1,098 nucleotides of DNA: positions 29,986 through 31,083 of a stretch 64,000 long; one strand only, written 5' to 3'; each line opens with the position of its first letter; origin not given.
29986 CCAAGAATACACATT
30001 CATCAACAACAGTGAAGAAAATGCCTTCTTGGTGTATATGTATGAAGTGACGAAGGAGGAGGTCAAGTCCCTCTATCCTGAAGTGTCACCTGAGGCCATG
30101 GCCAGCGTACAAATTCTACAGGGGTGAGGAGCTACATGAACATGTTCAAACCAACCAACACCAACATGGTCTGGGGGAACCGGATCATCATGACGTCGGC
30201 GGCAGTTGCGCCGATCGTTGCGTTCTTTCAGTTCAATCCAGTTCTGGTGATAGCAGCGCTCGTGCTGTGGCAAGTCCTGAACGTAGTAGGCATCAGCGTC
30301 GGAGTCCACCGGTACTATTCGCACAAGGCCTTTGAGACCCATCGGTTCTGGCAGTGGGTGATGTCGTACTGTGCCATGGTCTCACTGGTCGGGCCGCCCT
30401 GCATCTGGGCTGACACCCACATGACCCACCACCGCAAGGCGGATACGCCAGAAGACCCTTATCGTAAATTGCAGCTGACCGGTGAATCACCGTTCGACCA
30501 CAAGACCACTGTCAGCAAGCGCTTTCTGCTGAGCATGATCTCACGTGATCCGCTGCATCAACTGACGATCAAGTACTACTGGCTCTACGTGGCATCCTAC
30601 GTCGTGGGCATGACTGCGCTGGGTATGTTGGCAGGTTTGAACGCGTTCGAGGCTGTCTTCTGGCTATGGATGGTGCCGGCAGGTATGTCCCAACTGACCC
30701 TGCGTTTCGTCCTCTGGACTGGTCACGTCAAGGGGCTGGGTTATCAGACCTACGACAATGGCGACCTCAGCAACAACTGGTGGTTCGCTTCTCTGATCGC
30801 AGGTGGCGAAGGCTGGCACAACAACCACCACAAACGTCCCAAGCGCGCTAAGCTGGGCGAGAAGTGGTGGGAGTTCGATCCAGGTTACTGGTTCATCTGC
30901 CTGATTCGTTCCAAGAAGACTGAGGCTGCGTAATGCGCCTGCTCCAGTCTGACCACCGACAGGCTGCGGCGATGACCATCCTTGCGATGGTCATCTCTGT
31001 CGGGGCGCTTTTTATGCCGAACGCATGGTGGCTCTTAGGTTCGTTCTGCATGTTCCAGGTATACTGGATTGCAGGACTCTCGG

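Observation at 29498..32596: Phage-borne lipid-modification cassette: two tandem Delta9-type desaturases plus an HxxxDG acyltransferase-like gene inside the tail-fibre cluster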

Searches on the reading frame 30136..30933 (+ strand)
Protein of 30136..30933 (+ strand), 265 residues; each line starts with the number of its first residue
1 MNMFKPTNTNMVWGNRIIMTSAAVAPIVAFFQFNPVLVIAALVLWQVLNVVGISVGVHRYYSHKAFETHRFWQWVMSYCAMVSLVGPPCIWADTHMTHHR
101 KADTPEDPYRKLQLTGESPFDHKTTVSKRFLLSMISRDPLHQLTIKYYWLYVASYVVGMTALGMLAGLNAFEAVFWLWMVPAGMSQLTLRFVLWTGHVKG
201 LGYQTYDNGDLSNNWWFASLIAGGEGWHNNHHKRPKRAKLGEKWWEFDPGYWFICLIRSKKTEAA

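Call 3: search_protein_families(library=pfam, proteins=[window:30136-30933:+], max_evalue=0.1)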
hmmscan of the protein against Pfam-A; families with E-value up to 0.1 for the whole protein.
window:30136-30933:+ (265 aa): 1 family
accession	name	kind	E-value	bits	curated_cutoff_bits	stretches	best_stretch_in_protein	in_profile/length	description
PF00487.30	FA_desaturase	-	1.8e-18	67.6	29.7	1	40-237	4-226/253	Fatty acid desaturase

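Call 4: search_protein_families(library=phrogs, proteins=[window:30136-30933:+], max_evalue=0.01)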
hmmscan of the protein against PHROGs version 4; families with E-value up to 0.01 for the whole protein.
window:30136-30933:+ (265 aa): 1 family
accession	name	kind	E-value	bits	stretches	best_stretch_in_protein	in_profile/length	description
phrog_35201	-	unknown function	5.3e-06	27.2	1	47-256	13-231/274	-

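Call 6: search_protein_families(library=ncbifam, proteins=[window:30136-30933:+], max_evalue=0.1)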
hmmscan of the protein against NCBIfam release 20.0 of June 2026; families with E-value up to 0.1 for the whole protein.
window:30136-30933:+ (265 aa): 1 family
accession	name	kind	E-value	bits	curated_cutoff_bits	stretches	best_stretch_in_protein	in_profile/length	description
NF049918.1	DesA_fam_desat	equivalog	1.2e-18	67.5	400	2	196-258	172-232/385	DesA family fatty acid desaturase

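Call 8: search_dna_similar(query=window:30136-30933:+, collection=phages, mode=protein, max_rows=30, max_evalue=0.001)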
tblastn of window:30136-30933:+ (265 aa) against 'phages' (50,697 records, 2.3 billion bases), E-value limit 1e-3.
Records with a match: 3; places in all: 3; records where one place covers at least 80% of the query: 3.
Best place of each record, by identity: <60% 3.
By first word of the organism name: Acinetobacter 2; Pelagibacter 1.
By host as written in the record: - 2; Candidatus Pelagibacter ubique HTCC1062 1.
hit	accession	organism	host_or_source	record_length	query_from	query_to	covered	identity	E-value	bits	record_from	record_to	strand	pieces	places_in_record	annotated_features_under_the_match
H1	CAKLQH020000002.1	Acinetobacter phage MD-2021a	not known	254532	41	254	81%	27.6%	3e-10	66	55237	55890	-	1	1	Fatty acid desaturase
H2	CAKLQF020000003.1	Acinetobacter phage MD-2021a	not known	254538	41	254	81%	27.6%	3e-10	66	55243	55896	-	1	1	Fatty acid desaturase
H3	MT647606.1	Pelagibacter phage Mosig EXVC030M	Candidatus Pelagibacter ubique HTCC1062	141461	36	253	82%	24.2%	2e-7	58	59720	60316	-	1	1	putative FA_desaturase domain protein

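Call 17: search_solved_structures(query=window:30136-30933:+, max_evalue=1, show_alignments=2)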
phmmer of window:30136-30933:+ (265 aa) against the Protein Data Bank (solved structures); distinct sequences matched with E-value up to 1: 2.
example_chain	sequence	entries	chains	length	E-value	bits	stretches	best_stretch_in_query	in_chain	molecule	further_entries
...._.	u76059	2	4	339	7e-09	38.9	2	7-110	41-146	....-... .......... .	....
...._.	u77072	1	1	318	9.5e-08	35.2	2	12-110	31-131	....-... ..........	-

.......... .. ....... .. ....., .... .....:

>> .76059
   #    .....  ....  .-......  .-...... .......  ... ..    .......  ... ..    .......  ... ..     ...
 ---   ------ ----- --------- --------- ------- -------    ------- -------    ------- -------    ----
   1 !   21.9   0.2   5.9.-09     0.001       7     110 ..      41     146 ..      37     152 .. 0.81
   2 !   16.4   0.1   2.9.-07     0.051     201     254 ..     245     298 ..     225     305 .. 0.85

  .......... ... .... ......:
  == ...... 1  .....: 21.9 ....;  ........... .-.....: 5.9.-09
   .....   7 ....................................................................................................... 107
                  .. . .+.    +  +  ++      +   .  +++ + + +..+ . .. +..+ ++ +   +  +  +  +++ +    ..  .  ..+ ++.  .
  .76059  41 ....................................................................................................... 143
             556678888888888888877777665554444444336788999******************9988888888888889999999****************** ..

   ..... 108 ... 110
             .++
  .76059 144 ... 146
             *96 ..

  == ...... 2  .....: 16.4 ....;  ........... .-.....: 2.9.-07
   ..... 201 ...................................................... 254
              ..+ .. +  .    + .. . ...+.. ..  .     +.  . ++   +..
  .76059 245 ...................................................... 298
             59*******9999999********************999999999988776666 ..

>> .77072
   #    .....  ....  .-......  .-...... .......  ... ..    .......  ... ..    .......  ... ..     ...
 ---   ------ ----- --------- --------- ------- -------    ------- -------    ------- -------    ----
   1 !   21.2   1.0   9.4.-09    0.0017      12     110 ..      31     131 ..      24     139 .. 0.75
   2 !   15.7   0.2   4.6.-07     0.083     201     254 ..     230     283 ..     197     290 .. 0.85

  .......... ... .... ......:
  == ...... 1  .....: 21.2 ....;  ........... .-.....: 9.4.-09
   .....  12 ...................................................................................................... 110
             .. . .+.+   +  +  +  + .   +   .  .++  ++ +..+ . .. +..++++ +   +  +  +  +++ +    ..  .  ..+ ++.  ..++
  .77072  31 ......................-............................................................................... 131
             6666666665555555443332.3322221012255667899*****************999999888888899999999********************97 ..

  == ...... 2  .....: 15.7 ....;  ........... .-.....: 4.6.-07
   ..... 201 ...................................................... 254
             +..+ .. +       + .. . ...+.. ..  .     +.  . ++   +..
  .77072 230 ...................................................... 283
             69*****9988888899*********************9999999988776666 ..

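Call 38: find_homologous_proteins(query=window:30136-30933:+, max_evalue=0.00001)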
Query window:30136-30933:+ (265 aa): 37 proteins with E <= 0.00001 among 704 candidates.
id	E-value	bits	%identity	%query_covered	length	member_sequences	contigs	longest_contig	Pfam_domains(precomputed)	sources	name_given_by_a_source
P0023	1.1e-184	631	100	100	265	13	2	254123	PF00487.31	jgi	jgi:stearoyl-CoA desaturase (delta-9 desaturase)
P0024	1.8e-102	361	60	97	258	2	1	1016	PF00487.31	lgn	-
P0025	5.3e-100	353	55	97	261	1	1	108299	PF00487.31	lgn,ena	-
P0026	6.2e-98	346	55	98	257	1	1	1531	PF00487.31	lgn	-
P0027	9.6e-97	342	54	98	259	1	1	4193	PF00487.31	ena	-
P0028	2.3e-96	341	54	97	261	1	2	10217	PF00487.31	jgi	jgi:fatty-acid desaturase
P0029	1.0e-94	335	53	98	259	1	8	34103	PF00487.31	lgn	-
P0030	7.6e-94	333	55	98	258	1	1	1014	PF00487.31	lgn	-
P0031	1.4e-93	332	55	97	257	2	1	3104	PF00487.31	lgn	-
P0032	8.2e-93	329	54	97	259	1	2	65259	PF00487.31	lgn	-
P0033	1.1e-91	325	54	97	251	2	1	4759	PF00487.31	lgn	-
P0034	1.7e-91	325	55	97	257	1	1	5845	PF00487.31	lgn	-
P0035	1.2e-90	322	56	88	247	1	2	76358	PF00487.31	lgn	-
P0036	5.5e-90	320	52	98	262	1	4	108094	PF00487.31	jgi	-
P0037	1.4e-89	319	54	98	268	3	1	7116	PF00487.31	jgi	-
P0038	1.2e-87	312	53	98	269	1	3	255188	PF00487.31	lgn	-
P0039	5.0e-87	310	53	98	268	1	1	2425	PF00487.31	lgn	-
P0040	6.7e-87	310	53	98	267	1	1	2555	PF00487.31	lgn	-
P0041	8.1e-83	296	48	98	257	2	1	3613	PF00487.31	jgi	-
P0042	4.4e-82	294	50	97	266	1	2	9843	PF00487.31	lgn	-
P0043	6.0e-82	294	50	97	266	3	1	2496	PF00487.31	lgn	-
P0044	4.1e-75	271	44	98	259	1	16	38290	PF00487.31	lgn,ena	-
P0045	3.7e-71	258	43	98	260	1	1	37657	PF00487.31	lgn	-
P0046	2.0e-69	252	49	97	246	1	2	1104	PF00487.31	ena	-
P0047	9.8e-64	234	44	96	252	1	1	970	PF00487.31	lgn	-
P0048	6.0e-31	126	32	90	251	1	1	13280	PF00487.31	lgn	-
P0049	1.2e-27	115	31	82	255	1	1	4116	PF00487.31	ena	-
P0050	1.3e-27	115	33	93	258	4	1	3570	PF00487.31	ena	-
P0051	1.0e-23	102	31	91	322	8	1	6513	PF00487.31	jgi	jgi:stearoyl-CoA desaturase (Delta-9 desaturase)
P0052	1.2e-23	102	30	92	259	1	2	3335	PF00487.31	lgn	-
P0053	3.5e-23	101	30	97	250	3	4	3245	PF00487.31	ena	-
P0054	3.6e-22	97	31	84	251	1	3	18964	PF00487.31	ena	-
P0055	1.7e-21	95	30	91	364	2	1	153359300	PF00487.31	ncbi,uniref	ncbi:acyl-CoA C20 Delta5-desaturase-like [Silene latifolia]|uniref:acyl-CoA C20 Delta5-desaturase-li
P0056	7.0e-19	87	29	86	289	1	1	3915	PF00487.31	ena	-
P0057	1.9e-16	79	28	83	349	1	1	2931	PF00487.31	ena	-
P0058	1.3e-15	76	27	85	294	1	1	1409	PF00487.31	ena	-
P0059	4.8e-11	61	29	79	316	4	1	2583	PF00487.31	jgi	-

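Call 43: find_encoding_contigs(protein=P0038, flank=7000, max_places=2)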
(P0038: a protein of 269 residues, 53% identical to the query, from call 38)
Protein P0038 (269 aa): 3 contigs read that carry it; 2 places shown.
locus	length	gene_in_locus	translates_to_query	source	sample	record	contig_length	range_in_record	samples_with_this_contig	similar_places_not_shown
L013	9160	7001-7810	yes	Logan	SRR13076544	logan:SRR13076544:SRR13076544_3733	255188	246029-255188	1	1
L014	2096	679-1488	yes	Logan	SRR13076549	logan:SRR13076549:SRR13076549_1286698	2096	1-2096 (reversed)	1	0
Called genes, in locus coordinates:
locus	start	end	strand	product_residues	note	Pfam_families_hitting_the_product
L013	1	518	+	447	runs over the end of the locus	PF13385:Laminin_G_3, PF00622:SPRY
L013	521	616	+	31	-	-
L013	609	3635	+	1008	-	PF03406:Phage_fiber_2, PF13884:Peptidase_S74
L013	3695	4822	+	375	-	-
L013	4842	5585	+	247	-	PF00487:FA_desaturase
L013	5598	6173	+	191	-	-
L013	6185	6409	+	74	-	-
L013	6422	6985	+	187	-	-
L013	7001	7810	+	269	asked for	PF00487:FA_desaturase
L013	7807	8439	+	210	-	-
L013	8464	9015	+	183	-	-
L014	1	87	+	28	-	?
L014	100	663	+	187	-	-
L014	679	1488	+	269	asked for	PF00487:FA_desaturase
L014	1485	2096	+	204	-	?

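Call 44: find_encoding_contigs(protein=P0025, flank=7000, max_places=2)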
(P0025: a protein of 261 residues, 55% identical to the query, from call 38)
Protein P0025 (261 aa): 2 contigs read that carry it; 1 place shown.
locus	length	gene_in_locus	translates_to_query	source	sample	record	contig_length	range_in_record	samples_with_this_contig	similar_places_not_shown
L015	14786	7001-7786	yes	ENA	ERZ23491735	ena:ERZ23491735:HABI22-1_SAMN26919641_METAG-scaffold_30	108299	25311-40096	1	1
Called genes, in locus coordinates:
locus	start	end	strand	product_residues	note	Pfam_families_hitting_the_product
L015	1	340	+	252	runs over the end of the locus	PF02390:Methyltransf_4 (weak), PF08241:Methyltransf_11 (weak), PF08242:Methyltransf_12, PF13649:Methyltransf_25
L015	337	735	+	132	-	-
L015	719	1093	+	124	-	PF14301:DUF4376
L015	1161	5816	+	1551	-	PF13884:Peptidase_S74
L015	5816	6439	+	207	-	-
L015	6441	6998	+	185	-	-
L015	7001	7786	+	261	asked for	PF00487:FA_desaturase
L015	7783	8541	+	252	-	PF00487:FA_desaturase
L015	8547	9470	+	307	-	-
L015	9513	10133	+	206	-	-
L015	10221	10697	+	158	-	-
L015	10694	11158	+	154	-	PF08291:Peptidase_M15_3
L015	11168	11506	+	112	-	-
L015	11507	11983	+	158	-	-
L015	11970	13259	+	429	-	-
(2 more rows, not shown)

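Call 45: find_encoding_contigs(protein=P0044, flank=7000, max_places=2)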
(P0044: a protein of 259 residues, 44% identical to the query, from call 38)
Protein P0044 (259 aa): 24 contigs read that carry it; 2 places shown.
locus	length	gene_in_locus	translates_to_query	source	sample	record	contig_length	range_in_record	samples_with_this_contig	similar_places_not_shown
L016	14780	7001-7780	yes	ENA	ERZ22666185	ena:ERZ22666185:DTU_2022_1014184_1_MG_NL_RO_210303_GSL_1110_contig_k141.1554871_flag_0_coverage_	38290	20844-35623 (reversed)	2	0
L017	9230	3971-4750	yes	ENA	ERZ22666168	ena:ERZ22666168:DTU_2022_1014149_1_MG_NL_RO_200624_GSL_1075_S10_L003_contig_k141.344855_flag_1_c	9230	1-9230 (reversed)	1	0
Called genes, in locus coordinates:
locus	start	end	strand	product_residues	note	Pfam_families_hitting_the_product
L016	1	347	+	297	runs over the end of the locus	-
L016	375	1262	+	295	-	-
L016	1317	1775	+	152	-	-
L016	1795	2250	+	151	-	-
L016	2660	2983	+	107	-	PF12728:HTH_17 (weak)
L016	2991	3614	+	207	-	-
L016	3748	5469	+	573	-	PF03406:Phage_fiber_2, PF13884:Peptidase_S74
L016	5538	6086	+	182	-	-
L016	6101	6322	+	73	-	-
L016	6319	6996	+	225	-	-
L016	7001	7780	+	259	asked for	PF00487:FA_desaturase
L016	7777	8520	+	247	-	PF00487:FA_desaturase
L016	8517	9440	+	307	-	-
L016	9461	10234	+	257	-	PF00487:FA_desaturase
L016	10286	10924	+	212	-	-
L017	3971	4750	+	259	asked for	PF00487:FA_desaturase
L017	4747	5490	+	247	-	PF00487:FA_desaturase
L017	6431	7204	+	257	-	PF00487:FA_desaturase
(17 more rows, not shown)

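Call 46: get_annotated_region(hit=H1, flank=7000)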
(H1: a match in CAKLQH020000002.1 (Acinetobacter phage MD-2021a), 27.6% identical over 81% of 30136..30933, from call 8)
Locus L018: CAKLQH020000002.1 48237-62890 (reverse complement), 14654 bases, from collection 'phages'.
description: Acinetobacter phage MD-2021a strain 5899STDY8049191 genome assembly, contig: ERS3583567SCcontig000002, whole genome shotgun sequence.
organism: Acinetobacter phage MD-2021a (NCBI taxid 2899278)
taxonomy: Viruses; Duplodnaviria; Heunggongvirae; Uroviricota; Caudoviricetes
host: -; source: not known; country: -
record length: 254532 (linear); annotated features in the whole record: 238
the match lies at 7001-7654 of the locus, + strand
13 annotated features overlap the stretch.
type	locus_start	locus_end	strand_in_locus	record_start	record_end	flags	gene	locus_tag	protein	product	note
CDS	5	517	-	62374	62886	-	-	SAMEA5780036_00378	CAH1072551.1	Domain of Uncharacterised Function (DUF1543)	-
CDS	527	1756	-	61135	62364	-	trpB_1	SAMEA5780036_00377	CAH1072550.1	tryptophan synthase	-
CDS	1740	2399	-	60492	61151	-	trpC_1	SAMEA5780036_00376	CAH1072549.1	tryptophan biosynthesis protein [includes: indole-3-glycero phosphate synthase; N-(5'-phospho ribosyl)anthranilate isomerase]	-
CDS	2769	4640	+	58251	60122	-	btuB_1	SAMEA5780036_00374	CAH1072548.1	vitamin B12/cobalamin outer membrane transporter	-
CDS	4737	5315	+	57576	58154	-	yvqK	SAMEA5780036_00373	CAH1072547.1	putative B12 related propanediol dehydrogenase protein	-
CDS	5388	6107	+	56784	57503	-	ugpQ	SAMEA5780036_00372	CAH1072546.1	glycerophosphoryl diester phosphodiesterase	-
CDS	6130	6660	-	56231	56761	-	-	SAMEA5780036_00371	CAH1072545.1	META domain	-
CDS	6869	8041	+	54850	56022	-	-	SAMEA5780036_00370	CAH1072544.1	Fatty acid desaturase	-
CDS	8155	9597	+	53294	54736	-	ydiU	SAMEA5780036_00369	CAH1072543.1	putative cytoplasmic protein YdiU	-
CDS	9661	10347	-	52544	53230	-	baeR_1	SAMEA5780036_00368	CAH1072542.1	transcriptional response regulatory protein BaeR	-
CDS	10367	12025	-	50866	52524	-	baeS_1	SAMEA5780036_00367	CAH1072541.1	sensor protein BaeS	-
CDS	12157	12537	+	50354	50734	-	-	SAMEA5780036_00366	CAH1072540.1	Uncharacterised protein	-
CDS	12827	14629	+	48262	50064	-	aidB_3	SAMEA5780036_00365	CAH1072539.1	isovaleryl CoA dehydrogenase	-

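Call 77: get_annotated_region(hit=H3, flank=5000)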
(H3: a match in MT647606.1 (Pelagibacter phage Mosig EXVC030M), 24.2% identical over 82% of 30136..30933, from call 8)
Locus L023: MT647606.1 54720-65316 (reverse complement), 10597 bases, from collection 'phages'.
description: Pelagibacter phage Mosig EXVC030M, complete genome.
organism: Pelagibacter phage Mosig EXVC030M (NCBI taxid 2759214)
taxonomy: Viruses; Duplodnaviria; Heunggongvirae; Uroviricota; Caudoviricetes; Kyanoviridae
host: Candidatus Pelagibacter ubique HTCC1062; source: oxygen minimum zone; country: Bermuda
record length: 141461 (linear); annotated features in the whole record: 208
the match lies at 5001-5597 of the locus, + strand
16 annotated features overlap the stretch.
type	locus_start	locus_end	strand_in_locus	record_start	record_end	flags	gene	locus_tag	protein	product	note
CDS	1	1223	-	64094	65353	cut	-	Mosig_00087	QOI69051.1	putative UDP-4-amino-4-deoxy-L-arabinose--oxoglutarate aminotransferase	-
CDS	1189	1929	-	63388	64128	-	-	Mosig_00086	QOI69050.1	hypothetical protein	-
CDS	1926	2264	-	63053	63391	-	-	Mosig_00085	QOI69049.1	hypothetical protein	-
CDS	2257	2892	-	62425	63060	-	-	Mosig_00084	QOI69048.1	putative molybdenum cofactor biosynthesis enzyme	-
CDS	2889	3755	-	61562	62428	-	-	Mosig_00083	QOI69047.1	putative molybdenum cofactor biosynthesis enzyme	-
CDS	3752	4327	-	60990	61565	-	-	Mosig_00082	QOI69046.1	putative nitroreductase domain-containing protein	-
CDS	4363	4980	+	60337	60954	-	-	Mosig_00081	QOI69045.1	putative Asp_Arg_Hydrox domain-containing protein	putative Asp_Arg_Hydrox domain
CDS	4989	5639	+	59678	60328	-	-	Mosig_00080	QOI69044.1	putative FA_desaturase domain protein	putative FA_desaturase domain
CDS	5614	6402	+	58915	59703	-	-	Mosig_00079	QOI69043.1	putative aminotransferase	-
CDS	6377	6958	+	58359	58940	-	-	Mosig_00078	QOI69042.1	putative NADPH-dependent FMN reductase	-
CDS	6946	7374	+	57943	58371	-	-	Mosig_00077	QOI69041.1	putative peroxiredoxin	-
CDS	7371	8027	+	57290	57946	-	-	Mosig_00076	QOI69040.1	hypothetical protein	-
CDS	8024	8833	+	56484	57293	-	-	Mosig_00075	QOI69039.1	putative taurine catabolism dioxygenase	-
CDS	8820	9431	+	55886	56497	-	-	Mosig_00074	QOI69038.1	putative methylase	putative methylase involved in ubiquinone biosynthesis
CDS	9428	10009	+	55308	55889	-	-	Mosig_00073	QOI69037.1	putative N-acetyltransferase domain-containing protein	-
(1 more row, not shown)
